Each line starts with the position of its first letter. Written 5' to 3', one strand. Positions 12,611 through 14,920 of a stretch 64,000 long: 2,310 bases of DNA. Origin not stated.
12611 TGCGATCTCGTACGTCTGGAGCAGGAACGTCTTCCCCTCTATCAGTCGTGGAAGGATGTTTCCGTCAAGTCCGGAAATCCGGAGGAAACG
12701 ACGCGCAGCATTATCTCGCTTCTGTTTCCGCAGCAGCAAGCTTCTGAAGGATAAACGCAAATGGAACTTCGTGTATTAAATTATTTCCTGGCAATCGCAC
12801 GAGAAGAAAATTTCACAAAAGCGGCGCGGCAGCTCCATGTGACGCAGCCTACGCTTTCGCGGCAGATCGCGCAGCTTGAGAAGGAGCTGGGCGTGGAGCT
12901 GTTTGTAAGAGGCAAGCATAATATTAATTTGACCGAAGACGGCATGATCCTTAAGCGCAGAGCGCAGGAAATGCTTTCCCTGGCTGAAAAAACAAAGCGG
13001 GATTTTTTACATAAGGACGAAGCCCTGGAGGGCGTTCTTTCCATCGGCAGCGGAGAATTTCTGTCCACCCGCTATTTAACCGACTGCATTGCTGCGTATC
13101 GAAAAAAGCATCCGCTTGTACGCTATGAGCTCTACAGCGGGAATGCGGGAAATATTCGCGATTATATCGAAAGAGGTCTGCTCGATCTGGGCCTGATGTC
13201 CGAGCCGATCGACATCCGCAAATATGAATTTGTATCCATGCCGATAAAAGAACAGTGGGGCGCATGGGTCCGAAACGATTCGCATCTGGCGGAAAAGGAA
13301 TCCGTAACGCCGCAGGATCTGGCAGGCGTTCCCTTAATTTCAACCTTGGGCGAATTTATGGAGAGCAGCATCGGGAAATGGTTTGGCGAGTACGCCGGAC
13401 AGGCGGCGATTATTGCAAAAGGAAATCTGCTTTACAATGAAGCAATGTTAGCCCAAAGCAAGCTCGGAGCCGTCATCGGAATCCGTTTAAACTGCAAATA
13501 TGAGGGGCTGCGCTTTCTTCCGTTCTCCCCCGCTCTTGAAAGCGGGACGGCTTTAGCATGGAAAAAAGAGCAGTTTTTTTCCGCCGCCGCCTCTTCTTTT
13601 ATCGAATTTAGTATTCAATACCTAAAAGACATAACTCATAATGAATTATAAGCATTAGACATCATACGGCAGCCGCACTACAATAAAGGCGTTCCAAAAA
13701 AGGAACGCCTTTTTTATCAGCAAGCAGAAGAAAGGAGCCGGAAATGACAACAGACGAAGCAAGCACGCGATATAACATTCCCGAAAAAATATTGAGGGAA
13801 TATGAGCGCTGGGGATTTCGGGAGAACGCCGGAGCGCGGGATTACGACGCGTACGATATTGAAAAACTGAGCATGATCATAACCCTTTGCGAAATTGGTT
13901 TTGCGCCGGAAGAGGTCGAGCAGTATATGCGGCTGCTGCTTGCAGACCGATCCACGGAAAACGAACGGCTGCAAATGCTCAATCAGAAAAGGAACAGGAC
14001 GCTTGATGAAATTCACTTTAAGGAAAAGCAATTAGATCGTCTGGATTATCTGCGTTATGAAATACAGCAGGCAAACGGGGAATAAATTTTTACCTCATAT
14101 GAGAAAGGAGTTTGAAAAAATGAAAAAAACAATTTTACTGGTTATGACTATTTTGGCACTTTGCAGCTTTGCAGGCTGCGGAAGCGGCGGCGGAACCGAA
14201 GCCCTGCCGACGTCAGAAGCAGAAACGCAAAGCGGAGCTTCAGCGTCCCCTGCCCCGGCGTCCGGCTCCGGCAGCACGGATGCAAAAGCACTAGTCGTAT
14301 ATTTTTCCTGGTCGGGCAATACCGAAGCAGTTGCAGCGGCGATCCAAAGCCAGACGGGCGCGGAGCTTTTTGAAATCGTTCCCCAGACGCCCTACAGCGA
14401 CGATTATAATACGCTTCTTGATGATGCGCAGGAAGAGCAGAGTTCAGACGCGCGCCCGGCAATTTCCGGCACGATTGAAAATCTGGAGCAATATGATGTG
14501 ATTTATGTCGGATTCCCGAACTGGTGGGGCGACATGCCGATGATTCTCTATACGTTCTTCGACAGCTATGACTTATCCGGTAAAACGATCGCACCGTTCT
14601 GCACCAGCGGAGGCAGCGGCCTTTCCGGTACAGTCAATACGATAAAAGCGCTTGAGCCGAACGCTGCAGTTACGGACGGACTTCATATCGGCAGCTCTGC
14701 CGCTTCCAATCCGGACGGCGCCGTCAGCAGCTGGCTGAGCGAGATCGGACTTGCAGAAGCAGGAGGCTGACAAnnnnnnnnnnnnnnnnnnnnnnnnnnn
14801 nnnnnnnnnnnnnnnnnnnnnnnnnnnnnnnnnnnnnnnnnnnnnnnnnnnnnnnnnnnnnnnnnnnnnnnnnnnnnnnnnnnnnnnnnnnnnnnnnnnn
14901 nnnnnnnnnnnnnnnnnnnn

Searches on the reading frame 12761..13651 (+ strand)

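Call 66: search_protein_families(library=pfam, proteins=[window:12761-13651:+], max_evalue=0.01)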
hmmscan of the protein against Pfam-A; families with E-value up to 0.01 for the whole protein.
window:12761-13651:+ (296 aa): 3 families
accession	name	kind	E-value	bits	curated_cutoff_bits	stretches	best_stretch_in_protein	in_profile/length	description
PF00126.33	HTH_1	-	4.6e-24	84.6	26.6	1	3-61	1-59/60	Bacterial regulatory helix-turn-helix protein, lysR family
PF03466.25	LysR_substrate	-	5.4e-24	85.2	28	1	88-286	3-206/209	LysR substrate binding domain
PF13556.12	HTH_30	-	0.0094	16.2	27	0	13-47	10-44/59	PucR C-terminal helix-turn-helix domain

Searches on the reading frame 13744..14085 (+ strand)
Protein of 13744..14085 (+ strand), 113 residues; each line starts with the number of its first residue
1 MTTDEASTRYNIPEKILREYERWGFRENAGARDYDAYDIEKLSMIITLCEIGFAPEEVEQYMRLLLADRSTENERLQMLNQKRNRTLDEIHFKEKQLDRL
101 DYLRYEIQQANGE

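Call 66: search_protein_families(library=pfam, proteins=[window:13744-14085:+], max_evalue=0.01)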
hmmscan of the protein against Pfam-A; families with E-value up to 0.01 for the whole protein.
window:13744-14085:+ (113 aa): 1 family
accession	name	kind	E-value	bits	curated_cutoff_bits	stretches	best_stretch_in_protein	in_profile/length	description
PF13411.12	MerR_1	-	6.9e-09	36.1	21.6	1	1-63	1-67/69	MerR HTH family regulatory protein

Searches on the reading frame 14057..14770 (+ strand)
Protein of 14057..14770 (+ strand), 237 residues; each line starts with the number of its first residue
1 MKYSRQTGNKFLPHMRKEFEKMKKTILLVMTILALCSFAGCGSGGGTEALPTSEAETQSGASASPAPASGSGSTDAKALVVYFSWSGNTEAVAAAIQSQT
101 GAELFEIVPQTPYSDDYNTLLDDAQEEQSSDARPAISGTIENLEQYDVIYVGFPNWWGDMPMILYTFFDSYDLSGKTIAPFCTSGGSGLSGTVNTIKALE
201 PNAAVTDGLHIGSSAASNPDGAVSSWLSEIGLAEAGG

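Call 66: search_protein_families(library=pfam, proteins=[window:14057-14770:+], max_evalue=0.01)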
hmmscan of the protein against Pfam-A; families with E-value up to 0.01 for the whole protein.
window:14057-14770:+ (237 aa): 6 families
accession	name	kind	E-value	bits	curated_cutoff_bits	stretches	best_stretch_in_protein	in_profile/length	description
PF12682.12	Flavodoxin_4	-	1.6e-35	122.3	24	1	77-217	1-145/155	Flavodoxin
PF02525.22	Flavodoxin_2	-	4.4e-06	27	27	1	98-178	26-110/198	Flavodoxin-like fold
PF03358.20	FMN_red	-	3.9e-05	23.7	24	1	87-201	14-130/152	NADPH-dependent FMN reductase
PF12641.12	Flavodoxin_3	-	0.00019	21.7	27.5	0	79-102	1-24/160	Flavodoxin domain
PF12724.12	Flavodoxin_5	-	0.0013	19.4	27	0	79-107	1-28/145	Flavodoxin domain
PF00258.30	Flavodoxin_1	-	0.005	17.5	25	0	80-124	1-43/143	Flavodoxin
